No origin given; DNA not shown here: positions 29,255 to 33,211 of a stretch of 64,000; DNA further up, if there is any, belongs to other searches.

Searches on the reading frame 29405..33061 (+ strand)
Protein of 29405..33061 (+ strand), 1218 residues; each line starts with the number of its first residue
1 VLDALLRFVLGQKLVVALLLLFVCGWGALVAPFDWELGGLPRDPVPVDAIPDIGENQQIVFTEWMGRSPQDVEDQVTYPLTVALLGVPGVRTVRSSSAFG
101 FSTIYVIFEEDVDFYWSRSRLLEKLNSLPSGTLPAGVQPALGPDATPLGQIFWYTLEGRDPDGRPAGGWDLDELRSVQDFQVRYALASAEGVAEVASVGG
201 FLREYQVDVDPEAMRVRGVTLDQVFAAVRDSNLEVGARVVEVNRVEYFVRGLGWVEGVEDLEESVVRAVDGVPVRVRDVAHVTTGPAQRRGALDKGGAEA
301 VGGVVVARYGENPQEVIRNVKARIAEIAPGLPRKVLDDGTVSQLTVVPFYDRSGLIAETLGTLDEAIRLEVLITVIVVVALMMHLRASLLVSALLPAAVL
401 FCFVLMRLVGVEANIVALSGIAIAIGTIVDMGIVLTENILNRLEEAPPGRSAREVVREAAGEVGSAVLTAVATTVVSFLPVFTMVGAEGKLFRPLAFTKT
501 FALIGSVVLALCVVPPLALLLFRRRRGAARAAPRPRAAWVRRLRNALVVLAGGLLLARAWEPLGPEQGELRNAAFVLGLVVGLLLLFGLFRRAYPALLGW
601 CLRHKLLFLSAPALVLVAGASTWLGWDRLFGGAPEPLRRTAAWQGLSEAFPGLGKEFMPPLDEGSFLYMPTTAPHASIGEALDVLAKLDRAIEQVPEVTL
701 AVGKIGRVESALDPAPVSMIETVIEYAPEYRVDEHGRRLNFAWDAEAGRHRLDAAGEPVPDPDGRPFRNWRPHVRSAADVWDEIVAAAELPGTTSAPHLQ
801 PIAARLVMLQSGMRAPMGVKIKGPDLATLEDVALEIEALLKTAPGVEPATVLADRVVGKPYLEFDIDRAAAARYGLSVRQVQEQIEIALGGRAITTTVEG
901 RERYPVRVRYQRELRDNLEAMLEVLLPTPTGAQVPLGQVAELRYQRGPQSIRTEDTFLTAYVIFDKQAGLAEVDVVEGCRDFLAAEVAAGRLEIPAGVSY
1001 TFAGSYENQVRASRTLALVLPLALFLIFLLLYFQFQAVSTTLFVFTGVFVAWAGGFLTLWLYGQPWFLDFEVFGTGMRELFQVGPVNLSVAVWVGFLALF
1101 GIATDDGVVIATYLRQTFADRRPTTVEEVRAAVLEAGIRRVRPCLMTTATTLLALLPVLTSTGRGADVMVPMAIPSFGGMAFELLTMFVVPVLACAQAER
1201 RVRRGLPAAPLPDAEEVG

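Call 3: search_protein_families(library=pfam, proteins=[window:29405-33061:+], max_evalue=1)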
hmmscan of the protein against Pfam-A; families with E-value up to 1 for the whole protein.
window:29405-33061:+ (1218 aa): 2 families
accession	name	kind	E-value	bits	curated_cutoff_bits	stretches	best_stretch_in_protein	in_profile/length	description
PF00873.25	ACR_tran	-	3.3e-173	578.4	28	4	38-526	23-494/1021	AcrB/AcrD/AcrF family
PF02355.23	SecD_SecF_C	-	0.00025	20.9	20.5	2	1086-1169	80-157/189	Protein export membrane protein SecD/SecF, C-terminal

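Call 13: search_protein_families(library=ncbifam, proteins=[window:29405-33061:+], max_evalue=0.001)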
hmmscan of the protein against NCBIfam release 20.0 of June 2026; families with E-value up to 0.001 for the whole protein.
window:29405-33061:+ (1218 aa): 13 families
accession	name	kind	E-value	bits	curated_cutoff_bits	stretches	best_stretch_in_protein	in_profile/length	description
TIGR00914.1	2A0601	subfamily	6.7e-227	755.8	701.45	3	1-524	1-509/1051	CusA/CzcA family heavy metal efflux RND transporter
NF033617.1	RND_permease_2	subfamily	4e-101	339.6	1250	2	45-531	29-497/1009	multidrug efflux RND transporter permease subunit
NF000282.2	RND_permease_1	subfamily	1e-73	248.8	1250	2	44-529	28-503/1029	multidrug efflux RND transporter permease subunit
TIGR00915.1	2A0602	subfamily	2.1e-63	214.6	940.35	2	40-531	25-506/1050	efflux RND transporter permease subunit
NF007905.0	PRK10614.1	equivalog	3.7e-54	183.8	1774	2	45-527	32-495/1025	multidrug efflux RND transporter permease subunit MdtC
NF007133.0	PRK09579.1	equivalog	1.6e-50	171.7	1763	2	51-527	38-494/1017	multidrug efflux RND transporter permease subunit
NF007798.0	PRK10503.1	equivalog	8.6e-41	139.5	1584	2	865-1193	721-1018/1040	MdtB/MuxB family multidrug efflux RND transporter permease subunit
NF000037.1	RND_perm_OqxB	exception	2.6e-35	121.6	2200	2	45-531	32-507/1050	multidrug efflux RND transporter permease subunit OqxB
NF007842.1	PRK10555.1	equivalog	2.3e-32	111.8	1854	2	43-542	28-517/1036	multidrug efflux RND transporter permease AcrD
NF007131.0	PRK09577.1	equivalog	4.7e-32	110.7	1768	2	45-523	30-497/1045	multidrug efflux RND transporter permease subunit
NF011706.2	PRK15127.1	equivalog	1.3e-26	92.8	2150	2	268-520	254-495/1049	multidrug efflux RND transporter permease subunit AcrB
TIGR00916.1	2A0604s01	subfamily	3.5e-07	30.1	148.6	1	372-508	98-228/231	SecD/SecF family protein translocase subunit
TIGR00921.1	2A067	subfamily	5e-06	24.8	351.9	1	372-520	203-345/733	hydrophobe/amphiphile efflux-3 (HAE3) family transporter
